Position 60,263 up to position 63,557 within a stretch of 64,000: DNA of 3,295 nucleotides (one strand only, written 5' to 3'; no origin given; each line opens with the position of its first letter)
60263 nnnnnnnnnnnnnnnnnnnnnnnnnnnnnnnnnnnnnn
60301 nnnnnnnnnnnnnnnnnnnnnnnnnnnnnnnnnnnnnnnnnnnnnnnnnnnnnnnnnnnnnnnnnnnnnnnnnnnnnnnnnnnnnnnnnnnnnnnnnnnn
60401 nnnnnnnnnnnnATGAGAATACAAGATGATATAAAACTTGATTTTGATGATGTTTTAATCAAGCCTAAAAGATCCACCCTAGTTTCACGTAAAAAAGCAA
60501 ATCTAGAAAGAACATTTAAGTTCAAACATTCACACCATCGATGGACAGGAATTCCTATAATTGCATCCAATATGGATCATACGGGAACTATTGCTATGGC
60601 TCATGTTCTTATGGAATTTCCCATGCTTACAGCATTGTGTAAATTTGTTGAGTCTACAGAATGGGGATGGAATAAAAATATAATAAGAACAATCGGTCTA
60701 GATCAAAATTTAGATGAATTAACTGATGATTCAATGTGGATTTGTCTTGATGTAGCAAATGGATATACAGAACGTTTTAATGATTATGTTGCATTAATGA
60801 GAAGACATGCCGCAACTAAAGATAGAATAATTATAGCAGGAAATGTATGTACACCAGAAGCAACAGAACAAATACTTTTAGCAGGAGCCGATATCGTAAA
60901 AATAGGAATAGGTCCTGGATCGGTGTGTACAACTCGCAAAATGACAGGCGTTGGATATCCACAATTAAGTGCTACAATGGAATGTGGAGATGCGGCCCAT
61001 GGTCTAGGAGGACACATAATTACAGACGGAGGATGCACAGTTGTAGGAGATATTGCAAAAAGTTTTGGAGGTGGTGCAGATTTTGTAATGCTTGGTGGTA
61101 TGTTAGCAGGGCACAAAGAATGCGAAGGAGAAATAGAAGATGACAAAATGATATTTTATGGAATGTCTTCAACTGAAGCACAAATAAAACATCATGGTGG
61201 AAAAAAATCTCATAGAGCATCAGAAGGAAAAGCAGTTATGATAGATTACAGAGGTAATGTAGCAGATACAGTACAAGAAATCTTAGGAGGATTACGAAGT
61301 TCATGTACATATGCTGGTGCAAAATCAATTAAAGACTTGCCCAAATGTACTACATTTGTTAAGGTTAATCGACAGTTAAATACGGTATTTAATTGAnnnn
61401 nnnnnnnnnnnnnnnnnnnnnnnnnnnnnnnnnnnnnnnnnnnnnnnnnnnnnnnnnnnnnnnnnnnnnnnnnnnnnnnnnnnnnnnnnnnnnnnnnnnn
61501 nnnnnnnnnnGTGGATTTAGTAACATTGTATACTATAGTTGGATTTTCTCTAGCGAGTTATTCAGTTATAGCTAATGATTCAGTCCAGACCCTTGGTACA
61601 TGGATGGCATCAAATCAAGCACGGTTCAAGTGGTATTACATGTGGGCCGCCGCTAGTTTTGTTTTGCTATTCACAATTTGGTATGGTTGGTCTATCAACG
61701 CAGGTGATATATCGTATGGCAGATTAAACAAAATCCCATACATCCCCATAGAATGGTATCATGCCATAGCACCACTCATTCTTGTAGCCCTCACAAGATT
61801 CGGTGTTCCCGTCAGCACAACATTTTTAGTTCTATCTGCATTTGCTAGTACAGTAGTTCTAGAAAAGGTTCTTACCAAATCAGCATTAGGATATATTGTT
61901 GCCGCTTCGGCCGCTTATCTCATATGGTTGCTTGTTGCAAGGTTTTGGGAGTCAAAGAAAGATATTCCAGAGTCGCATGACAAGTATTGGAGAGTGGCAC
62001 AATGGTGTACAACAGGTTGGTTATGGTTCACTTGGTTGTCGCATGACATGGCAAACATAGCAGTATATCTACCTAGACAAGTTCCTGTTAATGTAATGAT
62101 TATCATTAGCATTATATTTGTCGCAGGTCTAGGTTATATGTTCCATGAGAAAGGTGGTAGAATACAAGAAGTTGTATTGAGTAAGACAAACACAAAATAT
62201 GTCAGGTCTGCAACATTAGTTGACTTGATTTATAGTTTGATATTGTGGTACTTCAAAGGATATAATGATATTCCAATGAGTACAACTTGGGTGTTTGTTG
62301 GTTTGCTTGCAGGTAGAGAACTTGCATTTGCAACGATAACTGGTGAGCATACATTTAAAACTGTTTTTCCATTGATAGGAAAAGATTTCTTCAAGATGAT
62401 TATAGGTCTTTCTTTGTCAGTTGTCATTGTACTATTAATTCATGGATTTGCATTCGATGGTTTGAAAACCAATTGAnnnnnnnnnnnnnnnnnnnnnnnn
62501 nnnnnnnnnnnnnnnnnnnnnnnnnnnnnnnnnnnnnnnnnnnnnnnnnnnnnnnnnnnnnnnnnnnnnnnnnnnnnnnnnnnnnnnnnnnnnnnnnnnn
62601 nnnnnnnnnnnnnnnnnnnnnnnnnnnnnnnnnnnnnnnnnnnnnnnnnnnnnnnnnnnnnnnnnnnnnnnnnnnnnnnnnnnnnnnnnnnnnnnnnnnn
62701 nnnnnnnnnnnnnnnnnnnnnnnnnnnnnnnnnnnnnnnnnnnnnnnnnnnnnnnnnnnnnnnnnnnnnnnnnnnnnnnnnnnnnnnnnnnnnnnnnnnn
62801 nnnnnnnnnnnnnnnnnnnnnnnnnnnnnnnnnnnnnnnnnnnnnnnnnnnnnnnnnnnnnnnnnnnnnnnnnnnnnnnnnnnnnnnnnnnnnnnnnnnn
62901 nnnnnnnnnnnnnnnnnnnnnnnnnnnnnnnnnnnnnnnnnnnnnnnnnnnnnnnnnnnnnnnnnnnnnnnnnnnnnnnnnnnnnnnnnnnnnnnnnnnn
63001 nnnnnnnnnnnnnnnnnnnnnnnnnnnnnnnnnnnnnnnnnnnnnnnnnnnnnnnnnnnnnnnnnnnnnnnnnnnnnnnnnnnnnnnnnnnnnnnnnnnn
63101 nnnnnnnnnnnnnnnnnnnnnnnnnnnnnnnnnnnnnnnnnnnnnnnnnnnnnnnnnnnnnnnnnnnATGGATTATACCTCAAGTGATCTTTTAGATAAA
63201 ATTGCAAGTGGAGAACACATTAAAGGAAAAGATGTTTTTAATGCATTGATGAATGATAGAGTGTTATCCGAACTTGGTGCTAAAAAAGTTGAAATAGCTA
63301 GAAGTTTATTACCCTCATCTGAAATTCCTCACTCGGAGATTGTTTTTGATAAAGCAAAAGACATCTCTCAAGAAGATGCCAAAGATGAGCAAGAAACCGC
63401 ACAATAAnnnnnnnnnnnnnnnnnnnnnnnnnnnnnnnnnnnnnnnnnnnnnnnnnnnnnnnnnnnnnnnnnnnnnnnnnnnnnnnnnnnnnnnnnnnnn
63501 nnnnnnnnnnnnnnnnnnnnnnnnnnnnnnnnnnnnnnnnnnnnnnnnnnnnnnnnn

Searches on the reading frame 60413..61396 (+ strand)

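Call 4: search_protein_families(library=pfam, proteins=[window:60413-61396:+], max_evalue=0.01)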
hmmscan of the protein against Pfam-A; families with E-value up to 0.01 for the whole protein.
window:60413-61396:+ (327 aa): 2 families
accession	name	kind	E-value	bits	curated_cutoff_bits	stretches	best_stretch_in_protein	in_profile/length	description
PF00478.31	IMPDH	-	2.1e-58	198.5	25.6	1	109-319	119-335/345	IMP dehydrogenase / GMP reductase domain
PF01070.24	FMN_dh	-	0.0057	16.2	24.9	1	134-239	216-313/350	FMN-dependent dehydrogenase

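Call 11: search_protein_families(library=ncbifam, proteins=[window:60413-61396:+], max_evalue=0.001)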
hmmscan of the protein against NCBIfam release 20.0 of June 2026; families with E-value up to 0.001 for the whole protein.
window:60413-61396:+ (327 aa): 11 families
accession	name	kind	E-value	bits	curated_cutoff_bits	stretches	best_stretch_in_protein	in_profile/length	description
NF003470.0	PRK05096.1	equivalog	2.3e-139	464.4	397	1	1-327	1-345/347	GMP reductase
TIGR01305.1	GMP_reduct_1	equivalog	2.4e-121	404.9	492.15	1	2-326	1-343/343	GMP reductase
NF005869.0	PRK07807.1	equivalog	6.6e-49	167.2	549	1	109-310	242-456/479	GuaB1 family IMP dehydrogenase-related protein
TIGR01302.1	IMP_dehydrog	equivalog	9.4e-47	159.9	481.5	1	109-309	239-448/450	IMP dehydrogenase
NF052358.1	GMPRedGuaB1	equivalog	1.3e-45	156.5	675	1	110-310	243-456/479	GMP reductase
NF003966.0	PRK05458.1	equivalog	4.6e-45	154.3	344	1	9-319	6-318/327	GMP reductase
TIGR01303.1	IMP_DH_rel_1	equivalog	3.8e-42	144.8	562.75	1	110-310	241-454/475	GuaB1 family IMP dehydrogenase-related protein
TIGR01306.1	GMP_reduct_2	equivalog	7.1e-38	130.9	465.65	1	10-314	3-310/321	GMP reductase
NF005311.0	PRK06843.1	equivalog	4.7e-34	118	779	1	110-319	169-388/404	inosine 5-monophosphate dehydrogenase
NF005493.0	PRK07107.1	equivalog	1.6e-22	79.7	585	1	109-317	257-477/502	IMP dehydrogenase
TIGR01304.1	IMP_DH_rel_2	equivalog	1.7e-15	57.2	342.1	1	139-312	187-361/365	GuaB3 family IMP dehydrogenase-related protein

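Call 90: search_protein_families(library=phrogs, proteins=[window:60413-61396:+], max_evalue=0.001)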
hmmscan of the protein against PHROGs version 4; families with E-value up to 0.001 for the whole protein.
window:60413-61396:+ (327 aa): 1 family
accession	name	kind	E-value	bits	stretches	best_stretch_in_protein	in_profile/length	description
phrog_9582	-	other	2.8e-96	323.6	1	3-322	4-340/353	dehydrogenase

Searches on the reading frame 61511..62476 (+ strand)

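Call 4: search_protein_families(library=pfam, proteins=[window:61511-62476:+], max_evalue=0.01)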
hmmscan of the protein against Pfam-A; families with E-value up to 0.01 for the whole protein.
window:61511-62476:+ (321 aa): 1 family
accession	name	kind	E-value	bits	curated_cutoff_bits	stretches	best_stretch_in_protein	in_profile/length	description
PF01384.25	PHO4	-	0.0066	15.9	33.7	0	198-313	27-143/350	Phosphate transporter family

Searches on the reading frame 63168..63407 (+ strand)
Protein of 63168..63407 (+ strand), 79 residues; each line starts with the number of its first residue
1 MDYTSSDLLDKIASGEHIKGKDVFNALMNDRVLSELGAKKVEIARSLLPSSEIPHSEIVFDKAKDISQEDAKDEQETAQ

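Call 4: search_protein_families(library=pfam, proteins=[window:63168-63407:+], max_evalue=0.01)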
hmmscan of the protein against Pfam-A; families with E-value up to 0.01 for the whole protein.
window:63168-63407:+ (79 aa): 1 family
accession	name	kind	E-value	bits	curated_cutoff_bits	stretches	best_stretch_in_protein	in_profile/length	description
PF17634.7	GP67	-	0.0096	16.8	27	0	8-74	4-71/80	Gene product 67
